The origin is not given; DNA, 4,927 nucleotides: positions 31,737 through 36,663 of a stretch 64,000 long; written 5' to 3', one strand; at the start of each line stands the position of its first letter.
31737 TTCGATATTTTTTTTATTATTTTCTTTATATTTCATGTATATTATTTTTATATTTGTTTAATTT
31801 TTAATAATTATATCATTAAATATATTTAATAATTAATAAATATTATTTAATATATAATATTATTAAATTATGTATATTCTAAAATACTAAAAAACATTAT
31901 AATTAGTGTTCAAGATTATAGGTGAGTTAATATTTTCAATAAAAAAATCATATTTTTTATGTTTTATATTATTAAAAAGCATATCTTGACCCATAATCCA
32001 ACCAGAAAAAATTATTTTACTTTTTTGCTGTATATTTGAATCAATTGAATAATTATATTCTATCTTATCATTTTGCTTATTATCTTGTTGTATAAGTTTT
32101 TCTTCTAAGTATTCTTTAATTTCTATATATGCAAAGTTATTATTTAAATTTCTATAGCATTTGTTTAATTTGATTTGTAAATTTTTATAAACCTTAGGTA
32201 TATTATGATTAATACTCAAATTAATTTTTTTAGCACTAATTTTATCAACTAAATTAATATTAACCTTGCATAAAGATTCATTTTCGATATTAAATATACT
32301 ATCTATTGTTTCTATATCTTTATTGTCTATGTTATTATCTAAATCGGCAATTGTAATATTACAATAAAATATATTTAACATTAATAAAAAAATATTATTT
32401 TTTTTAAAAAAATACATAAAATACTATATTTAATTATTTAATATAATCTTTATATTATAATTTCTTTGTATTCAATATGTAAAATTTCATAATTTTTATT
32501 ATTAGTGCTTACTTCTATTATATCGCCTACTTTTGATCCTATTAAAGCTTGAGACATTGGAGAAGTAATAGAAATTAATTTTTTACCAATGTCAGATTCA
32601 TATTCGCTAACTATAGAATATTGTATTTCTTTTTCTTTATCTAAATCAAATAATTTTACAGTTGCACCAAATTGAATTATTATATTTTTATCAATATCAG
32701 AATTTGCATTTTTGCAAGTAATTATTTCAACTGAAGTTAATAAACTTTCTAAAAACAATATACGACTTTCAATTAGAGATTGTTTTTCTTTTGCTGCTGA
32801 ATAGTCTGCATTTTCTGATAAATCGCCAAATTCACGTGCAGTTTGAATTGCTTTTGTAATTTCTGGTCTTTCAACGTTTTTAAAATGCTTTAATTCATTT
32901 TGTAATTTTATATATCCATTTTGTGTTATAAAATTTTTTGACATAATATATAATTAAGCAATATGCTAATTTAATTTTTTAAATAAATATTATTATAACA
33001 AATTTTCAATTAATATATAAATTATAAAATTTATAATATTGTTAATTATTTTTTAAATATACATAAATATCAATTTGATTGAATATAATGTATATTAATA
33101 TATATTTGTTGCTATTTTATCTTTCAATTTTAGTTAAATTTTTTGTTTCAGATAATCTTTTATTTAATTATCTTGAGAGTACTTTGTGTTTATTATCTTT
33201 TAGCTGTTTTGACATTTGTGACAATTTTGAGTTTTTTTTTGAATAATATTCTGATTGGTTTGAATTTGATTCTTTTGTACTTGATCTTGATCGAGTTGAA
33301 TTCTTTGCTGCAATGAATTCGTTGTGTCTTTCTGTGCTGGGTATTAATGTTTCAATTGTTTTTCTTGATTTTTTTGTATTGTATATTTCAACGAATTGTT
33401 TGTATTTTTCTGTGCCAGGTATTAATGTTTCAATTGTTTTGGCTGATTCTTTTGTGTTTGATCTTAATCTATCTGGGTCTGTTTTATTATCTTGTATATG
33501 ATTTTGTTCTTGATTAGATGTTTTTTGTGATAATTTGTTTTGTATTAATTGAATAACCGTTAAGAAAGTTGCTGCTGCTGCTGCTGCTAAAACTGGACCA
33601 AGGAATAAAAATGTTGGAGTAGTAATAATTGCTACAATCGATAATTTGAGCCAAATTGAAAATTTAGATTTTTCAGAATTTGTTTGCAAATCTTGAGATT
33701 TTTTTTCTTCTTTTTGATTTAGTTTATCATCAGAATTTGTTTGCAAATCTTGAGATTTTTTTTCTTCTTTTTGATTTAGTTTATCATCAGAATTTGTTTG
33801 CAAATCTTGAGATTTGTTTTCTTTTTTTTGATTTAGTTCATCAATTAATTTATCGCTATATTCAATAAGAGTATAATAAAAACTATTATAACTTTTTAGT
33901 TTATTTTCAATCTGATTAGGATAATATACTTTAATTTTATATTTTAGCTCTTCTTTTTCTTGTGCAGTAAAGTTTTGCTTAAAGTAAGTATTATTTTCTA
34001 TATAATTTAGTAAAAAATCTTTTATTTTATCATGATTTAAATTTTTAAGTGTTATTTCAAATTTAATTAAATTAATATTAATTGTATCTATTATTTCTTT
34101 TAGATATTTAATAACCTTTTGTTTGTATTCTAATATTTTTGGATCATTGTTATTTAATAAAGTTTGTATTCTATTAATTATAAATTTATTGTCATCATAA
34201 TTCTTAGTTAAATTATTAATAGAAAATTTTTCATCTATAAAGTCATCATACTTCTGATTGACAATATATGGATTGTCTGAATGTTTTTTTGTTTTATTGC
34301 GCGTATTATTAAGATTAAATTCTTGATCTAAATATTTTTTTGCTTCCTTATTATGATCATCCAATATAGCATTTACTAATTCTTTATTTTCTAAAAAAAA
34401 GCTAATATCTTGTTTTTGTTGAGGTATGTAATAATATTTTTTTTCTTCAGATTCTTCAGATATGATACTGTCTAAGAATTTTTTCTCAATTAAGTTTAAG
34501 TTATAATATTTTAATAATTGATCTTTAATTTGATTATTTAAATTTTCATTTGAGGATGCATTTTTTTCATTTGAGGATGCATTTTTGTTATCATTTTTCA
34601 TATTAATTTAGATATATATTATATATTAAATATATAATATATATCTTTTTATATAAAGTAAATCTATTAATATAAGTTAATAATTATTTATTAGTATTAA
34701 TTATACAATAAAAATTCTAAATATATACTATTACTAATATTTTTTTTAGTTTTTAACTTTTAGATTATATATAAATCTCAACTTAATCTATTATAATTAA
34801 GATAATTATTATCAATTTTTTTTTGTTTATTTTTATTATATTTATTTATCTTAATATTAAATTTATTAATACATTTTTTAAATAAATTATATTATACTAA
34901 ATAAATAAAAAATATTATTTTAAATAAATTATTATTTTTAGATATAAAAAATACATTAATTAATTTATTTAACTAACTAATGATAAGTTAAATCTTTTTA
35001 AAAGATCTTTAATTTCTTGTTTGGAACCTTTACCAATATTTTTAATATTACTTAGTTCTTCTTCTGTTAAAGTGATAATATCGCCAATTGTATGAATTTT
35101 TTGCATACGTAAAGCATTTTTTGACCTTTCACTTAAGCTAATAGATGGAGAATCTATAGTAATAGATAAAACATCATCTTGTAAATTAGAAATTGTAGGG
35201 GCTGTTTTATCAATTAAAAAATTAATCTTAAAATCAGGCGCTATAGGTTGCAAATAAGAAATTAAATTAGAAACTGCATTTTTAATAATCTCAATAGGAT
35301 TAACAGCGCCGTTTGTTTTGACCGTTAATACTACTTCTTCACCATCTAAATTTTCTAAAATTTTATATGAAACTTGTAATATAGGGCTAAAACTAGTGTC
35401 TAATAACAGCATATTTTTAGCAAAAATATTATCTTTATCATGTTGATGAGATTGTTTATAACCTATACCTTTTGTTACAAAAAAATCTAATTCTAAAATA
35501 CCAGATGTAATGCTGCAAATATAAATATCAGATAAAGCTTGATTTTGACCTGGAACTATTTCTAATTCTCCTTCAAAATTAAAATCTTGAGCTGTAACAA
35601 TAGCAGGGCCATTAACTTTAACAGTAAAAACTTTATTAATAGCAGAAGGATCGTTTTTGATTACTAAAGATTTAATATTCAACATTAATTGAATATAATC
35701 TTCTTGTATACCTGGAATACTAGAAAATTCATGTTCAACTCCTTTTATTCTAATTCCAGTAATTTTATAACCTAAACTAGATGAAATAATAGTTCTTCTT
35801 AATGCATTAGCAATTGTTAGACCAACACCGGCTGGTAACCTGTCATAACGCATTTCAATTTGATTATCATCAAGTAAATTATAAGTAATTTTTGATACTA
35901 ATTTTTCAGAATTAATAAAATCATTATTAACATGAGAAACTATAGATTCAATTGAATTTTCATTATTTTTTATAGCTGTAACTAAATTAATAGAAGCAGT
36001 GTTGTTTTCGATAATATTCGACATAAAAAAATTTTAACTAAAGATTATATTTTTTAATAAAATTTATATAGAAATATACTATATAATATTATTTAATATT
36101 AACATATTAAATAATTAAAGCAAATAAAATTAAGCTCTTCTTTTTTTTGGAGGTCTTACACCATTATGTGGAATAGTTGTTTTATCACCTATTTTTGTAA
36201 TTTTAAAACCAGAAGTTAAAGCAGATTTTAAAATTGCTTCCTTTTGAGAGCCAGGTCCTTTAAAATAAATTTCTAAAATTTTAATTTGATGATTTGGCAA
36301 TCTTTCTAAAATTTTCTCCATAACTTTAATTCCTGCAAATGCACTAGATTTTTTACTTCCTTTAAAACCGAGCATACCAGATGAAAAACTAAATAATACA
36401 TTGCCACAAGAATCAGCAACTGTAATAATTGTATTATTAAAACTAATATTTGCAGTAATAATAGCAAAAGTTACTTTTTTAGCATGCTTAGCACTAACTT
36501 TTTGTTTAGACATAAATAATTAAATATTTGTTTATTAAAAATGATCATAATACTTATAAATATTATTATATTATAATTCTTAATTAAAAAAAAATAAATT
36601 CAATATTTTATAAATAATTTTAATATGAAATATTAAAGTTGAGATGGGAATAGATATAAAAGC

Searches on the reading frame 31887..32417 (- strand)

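Call 72: search_protein_families(library=pfam, proteins=[window:31887-32417:-], max_evalue=0.00001)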
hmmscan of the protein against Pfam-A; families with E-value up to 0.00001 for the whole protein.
window:31887-32417:- (176 aa): 1 family
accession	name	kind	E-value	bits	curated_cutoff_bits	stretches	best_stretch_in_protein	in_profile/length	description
PF09923.14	DUF2155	-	1.7e-08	34.9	27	1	54-160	3-86/89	Uncharacterized protein conserved in bacteria (DUF2155)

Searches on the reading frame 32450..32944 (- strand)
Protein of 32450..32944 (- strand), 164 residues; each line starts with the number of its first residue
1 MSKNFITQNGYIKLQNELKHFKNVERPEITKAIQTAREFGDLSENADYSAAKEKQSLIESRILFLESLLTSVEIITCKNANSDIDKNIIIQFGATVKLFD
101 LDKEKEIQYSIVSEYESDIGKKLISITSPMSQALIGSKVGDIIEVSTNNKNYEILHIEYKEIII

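Call 72: search_protein_families(library=pfam, proteins=[window:32450-32944:-], max_evalue=0.00001)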
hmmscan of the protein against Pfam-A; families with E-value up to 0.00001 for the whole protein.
window:32450-32944:- (164 aa): 2 families
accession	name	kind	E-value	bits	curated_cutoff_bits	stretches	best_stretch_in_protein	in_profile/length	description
PF03449.20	GreA_GreB_N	-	5.2e-29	100.7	24.5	1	5-74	2-71/71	Transcription elongation factor, N-terminal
PF01272.25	GreA_GreB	-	3.4e-21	75.4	26.9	1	90-159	6-77/77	Transcription elongation factor, GreA/GreB, C-term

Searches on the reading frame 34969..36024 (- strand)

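Call 45: search_protein_families(library=pfam, proteins=[window:34969-36024:-], max_evalue=0.00001)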
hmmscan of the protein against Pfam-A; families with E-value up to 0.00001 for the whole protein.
window:34969-36024:- (351 aa): 3 families
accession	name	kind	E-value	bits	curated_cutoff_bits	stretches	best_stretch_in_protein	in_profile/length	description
PF01000.31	RNA_pol_A_bac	-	4.8e-23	82.1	33.9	1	91-213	1-119/119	RNA polymerase Rpb3/RpoA insert domain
PF03118.21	RNA_pol_A_CTD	-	1e-14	54.4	23.8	1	283-343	8-66/67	Bacterial RNA polymerase, alpha chain C terminal domain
PF01193.29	RNA_pol_L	-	1.6e-13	50.6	24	1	66-256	6-72/74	RNA polymerase Rpb3/Rpb11 dimerisation domain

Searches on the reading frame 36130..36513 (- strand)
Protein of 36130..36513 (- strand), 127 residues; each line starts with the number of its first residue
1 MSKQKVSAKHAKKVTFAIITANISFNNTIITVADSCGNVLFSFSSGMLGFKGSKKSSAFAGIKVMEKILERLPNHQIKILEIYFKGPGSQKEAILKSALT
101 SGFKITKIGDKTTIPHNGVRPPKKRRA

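Call 45: search_protein_families(library=pfam, proteins=[window:36130-36513:-], max_evalue=0.00001)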
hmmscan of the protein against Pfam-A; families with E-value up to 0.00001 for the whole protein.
window:36130-36513:- (127 aa): 1 family
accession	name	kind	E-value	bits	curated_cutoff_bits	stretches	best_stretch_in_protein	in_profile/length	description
PF00411.24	Ribosomal_S11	-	4.2e-29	101.6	25.1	1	19-126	3-110/110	Ribosomal protein S11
